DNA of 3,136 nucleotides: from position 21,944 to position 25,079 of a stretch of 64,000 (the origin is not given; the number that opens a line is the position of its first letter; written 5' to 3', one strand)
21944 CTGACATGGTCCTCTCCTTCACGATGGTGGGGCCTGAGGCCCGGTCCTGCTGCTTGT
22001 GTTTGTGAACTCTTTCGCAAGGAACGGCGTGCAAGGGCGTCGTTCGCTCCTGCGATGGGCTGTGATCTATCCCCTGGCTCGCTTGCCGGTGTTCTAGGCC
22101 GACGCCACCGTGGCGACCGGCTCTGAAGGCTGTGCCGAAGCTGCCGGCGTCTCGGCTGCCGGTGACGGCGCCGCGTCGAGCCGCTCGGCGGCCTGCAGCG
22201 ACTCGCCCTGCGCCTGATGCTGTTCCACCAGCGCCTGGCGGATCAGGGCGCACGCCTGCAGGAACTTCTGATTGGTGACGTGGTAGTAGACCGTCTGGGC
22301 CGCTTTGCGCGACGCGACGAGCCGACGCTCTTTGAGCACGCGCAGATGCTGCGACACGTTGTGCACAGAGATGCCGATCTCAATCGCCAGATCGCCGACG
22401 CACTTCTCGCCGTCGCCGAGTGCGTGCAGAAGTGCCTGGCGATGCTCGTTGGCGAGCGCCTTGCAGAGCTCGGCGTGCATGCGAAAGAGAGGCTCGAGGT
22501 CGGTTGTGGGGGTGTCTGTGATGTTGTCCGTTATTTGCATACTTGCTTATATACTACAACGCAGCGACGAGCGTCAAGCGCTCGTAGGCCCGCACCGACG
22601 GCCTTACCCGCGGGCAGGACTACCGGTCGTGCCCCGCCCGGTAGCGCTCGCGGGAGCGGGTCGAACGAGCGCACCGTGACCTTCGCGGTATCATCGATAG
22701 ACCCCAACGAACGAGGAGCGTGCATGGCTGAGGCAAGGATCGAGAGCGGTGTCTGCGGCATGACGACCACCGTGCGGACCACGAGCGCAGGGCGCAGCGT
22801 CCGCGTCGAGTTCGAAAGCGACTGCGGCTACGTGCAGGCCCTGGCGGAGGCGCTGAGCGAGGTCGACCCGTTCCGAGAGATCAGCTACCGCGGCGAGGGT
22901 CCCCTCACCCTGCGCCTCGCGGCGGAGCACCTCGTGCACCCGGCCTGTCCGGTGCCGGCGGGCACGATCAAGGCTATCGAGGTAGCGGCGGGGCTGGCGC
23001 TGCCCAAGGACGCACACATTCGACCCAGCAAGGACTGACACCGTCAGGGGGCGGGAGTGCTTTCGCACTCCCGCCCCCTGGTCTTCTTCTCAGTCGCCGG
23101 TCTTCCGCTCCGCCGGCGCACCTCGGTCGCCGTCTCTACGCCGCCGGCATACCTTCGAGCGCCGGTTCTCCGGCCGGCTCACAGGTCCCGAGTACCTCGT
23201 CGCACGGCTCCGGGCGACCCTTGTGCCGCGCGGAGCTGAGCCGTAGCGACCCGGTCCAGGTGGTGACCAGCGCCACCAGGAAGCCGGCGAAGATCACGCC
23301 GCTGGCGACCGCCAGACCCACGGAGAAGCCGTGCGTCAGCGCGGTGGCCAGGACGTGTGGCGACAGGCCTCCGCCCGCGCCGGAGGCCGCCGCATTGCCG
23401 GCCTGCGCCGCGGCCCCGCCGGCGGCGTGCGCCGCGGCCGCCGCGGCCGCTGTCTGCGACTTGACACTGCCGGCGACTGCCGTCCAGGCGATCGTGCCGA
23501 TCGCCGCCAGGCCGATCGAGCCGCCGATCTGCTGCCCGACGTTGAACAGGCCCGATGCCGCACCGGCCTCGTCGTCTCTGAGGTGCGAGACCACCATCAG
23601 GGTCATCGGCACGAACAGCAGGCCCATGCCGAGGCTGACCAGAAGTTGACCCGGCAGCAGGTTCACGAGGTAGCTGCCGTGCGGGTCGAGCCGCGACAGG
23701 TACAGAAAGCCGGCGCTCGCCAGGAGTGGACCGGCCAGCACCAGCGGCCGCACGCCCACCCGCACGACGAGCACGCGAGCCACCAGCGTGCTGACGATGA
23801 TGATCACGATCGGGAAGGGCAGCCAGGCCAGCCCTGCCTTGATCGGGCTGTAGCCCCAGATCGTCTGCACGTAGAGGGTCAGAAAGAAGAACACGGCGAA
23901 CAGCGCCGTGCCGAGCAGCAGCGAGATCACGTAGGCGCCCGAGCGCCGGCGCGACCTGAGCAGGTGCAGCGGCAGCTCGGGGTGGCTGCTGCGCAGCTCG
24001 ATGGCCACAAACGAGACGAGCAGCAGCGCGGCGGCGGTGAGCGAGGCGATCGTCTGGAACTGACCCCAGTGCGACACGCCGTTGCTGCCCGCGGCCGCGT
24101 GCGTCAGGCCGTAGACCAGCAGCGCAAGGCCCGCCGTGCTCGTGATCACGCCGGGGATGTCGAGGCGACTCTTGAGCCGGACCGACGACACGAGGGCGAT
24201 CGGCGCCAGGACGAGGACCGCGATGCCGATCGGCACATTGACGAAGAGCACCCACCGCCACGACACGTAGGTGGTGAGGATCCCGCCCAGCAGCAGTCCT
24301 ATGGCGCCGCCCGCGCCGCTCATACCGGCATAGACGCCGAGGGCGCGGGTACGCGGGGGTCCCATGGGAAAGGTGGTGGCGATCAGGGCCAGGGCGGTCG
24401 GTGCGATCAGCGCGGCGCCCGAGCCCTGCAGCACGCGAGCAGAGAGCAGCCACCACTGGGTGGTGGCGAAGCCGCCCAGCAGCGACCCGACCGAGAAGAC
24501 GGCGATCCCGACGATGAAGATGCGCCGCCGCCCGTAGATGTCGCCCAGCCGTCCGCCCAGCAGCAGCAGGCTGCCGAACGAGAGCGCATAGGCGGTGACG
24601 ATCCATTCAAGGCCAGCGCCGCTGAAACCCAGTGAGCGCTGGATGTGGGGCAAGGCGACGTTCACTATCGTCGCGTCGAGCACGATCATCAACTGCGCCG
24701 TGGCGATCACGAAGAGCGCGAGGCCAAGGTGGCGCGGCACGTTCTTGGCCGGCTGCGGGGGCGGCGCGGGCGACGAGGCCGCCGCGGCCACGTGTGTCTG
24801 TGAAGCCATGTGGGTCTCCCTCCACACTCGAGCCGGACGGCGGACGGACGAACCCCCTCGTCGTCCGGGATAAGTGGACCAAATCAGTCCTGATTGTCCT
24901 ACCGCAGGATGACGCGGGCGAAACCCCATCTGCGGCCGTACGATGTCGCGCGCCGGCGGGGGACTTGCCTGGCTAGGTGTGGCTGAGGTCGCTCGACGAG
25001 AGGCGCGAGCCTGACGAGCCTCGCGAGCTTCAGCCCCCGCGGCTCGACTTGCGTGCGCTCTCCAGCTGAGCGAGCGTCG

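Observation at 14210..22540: Complete Hdr-like module (ArsR-TusA-MvhD-HdrL-HdrA-hyp-HdrC-HdrB-DsrE-DsrE) in a high-GC aerobic-looking genome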

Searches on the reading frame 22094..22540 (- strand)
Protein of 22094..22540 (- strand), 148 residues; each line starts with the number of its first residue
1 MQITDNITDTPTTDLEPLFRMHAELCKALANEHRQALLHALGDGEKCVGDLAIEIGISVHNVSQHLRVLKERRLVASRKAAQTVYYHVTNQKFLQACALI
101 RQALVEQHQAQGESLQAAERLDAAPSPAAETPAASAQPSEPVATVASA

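Call 4: search_protein_families(library=pfam, proteins=[window:22094-22540:-], max_evalue=0.01)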
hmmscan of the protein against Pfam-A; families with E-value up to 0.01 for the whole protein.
window:22094-22540:- (148 aa): 3 families
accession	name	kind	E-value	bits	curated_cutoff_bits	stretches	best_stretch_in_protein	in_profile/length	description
PF01022.26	HTH_5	-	1.3e-10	41.5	22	1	34-76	4-46/47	Bacterial regulatory protein, arsR family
PF12840.13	HTH_20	-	1.4e-08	35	27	1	29-77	1-50/51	Helix-turn-helix domain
PF12802.13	MarR_2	-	0.00033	21.2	27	1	37-79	10-54/61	MarR family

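Call 5: search_protein_families(library=ncbifam, proteins=[window:22094-22540:-], max_evalue=0.001)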
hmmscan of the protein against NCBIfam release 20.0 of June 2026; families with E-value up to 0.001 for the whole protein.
window:22094-22540:- (148 aa): 8 families
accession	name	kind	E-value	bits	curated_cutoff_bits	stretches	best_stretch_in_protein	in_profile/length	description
NF033788.1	HTH_metalloreg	subfamily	5.8e-22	77.3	55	1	23-95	2-75/77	metalloregulator ArsR/SmtB family transcription factor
NF033789.1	repress_SdpR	subfamily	4.5e-13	48.9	100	1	27-91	3-67/79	autorepressor SdpR family transcription factor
NF040642.1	sulf_sens_BigR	equivalog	1.7e-11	44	155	1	23-96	11-84/95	sulfite-sensing transcriptional repressor BigR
NF045707.1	Dbac_1936_reg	equivalog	5.1e-10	39.3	115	1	20-98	5-83/99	ArsR/SmtB-type metalloregulator TsoR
NF047906.1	CdPbTransRegCmtR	equivalog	1.2e-09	38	150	1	23-100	12-89/104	Cd(II)/Pb(II)-sensing metalloregulatory transcriptional regulator CmtR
NF007528.0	PRK10141.1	subfamily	3.3e-09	36.6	97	1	24-109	8-94/117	metalloregulator ArsR/SmtB family transcription factor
NF041413.1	ArsR_Rv2640c_fam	equivalog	1e-07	32.4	155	1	27-97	37-110/118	Rv2640c family ArsR-like transcriptional regulator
TIGR01884.1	cas_HTH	subfamily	8.9e-05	22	60.2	1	31-82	141-192/202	CRISPR-associated CARF protein Csa3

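Call 46: search_solved_structures(query=window:22094-22540:-, max_evalue=0.001, show_alignments=5)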
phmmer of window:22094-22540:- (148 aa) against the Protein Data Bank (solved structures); distinct sequences matched with E-value up to 0.001: 27.
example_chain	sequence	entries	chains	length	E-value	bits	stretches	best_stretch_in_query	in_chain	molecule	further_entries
5znx_A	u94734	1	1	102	4.9e-10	43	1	15-99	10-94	Transcriptional activator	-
3jth_A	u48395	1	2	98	5.5e-10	42.8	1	20-99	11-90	Transcription activator HlyU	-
1r1t_A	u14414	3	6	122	8.2e-10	42.3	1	21-93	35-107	Transcriptional repressor smtB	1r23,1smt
4k2e_A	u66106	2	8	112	1.8e-09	41.2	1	23-100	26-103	Transcriptional activator HlyU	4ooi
4omy_A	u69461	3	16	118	2.2e-09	40.9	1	23-96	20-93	NolR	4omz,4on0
6jmi_A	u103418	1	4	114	5.5e-09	39.6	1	14-105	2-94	Uncharacterized HTH-type transcriptional regulator Rv0081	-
1r22_A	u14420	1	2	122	1.7e-08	38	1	21-93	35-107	Transcriptional repressor smtB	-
6uvu_A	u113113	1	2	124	3.3e-08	37.1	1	25-109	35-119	ArsR family transcriptional regulator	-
3pqj_A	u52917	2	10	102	5.4e-08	36.4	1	14-97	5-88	Biofilm growth-associated repressor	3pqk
1u2w_A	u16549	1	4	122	1.1e-07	35.4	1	23-96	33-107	Cadmium efflux system accessory protein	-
3f72_A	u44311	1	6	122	1.5e-07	35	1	23-96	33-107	Cadmium efflux system accessory protein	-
2kko_A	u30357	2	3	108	3.4e-07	33.8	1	21-108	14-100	POSSIBLE TRANSCRIPTIONAL REGULATORY PROTEIN (POSSIBLY ARSR-FAMILY) | Possible transcriptional regulatory arsR-family protein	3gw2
8qkf_A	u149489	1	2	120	3.8e-07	33.7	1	11-91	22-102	ArsR family transcriptional regulator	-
13ct_A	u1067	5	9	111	5.5e-07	33.1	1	19-95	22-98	Transcriptional regulator, ArsR family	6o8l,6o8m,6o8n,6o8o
6o8k_A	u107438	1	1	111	6e-07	33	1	19-95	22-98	Transcriptional regulator, ArsR family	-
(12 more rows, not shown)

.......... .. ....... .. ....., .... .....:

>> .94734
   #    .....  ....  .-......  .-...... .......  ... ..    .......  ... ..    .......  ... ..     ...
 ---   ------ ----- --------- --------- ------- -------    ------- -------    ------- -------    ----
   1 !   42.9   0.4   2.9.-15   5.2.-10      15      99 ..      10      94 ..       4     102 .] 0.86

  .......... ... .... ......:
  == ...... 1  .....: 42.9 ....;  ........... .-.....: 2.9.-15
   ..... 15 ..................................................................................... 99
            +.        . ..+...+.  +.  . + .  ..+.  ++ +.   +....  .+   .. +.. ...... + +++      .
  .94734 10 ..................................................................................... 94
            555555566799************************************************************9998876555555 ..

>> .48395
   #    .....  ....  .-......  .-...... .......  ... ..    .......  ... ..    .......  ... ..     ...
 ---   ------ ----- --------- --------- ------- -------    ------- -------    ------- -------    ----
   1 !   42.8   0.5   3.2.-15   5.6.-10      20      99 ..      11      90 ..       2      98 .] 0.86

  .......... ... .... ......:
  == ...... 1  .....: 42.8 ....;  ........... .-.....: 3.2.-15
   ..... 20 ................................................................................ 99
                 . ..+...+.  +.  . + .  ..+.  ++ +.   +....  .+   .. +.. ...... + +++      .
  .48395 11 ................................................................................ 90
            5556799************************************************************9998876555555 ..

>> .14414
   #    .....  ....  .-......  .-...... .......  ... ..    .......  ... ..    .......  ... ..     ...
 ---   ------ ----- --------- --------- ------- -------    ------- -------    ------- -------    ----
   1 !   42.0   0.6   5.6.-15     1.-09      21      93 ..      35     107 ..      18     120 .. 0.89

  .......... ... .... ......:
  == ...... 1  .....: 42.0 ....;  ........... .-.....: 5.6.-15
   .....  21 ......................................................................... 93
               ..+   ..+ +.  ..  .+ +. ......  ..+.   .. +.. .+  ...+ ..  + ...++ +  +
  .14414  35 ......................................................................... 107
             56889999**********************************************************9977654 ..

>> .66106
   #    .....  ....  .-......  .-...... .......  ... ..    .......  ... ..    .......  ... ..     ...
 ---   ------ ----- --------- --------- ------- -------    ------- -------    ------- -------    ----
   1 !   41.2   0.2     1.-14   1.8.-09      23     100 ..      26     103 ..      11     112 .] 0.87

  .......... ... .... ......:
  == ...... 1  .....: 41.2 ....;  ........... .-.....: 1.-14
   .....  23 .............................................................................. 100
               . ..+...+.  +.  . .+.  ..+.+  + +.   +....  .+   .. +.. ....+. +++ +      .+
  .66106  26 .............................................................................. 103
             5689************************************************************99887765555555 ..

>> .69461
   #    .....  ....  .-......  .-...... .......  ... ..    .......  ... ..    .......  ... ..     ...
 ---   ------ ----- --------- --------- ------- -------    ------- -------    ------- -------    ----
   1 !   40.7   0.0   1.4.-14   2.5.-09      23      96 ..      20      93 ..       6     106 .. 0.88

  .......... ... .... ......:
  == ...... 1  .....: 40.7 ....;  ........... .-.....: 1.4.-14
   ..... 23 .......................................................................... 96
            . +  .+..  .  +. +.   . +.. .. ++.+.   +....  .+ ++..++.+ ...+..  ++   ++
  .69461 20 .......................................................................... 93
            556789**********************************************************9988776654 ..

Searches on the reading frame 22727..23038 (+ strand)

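Call 65: search_protein_families(library=pfam, proteins=[window:22727-23038:+], max_evalue=0.0001)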
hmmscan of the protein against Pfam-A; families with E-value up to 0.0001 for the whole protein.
window:22727-23038:+ (103 aa): 1 family
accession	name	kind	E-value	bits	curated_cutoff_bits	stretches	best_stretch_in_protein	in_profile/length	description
PF22263.1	DUF6951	-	1.1e-28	100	27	1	2-99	2-100/101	Family of unknown function (DUF6951)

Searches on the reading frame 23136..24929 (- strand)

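Call 15: search_protein_families(library=pfam, proteins=[window:23136-24929:-], max_evalue=0.0001)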
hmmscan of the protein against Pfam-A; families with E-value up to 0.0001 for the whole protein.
window:23136-24929:- (597 aa): 3 families
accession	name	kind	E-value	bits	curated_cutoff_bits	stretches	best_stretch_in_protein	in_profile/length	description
PF07690.21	MFS_1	-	5.8e-51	173.9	33.4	1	76-473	2-346/347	Major Facilitator Superfamily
PF12832.13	MFS_1_like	-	2.2e-10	40.6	25.2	1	63-226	207-369/373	MFS_1 like family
PF00083.30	Sugar_tr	-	3.5e-06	26.6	22.3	1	108-242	47-188/452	Sugar (and other) transporter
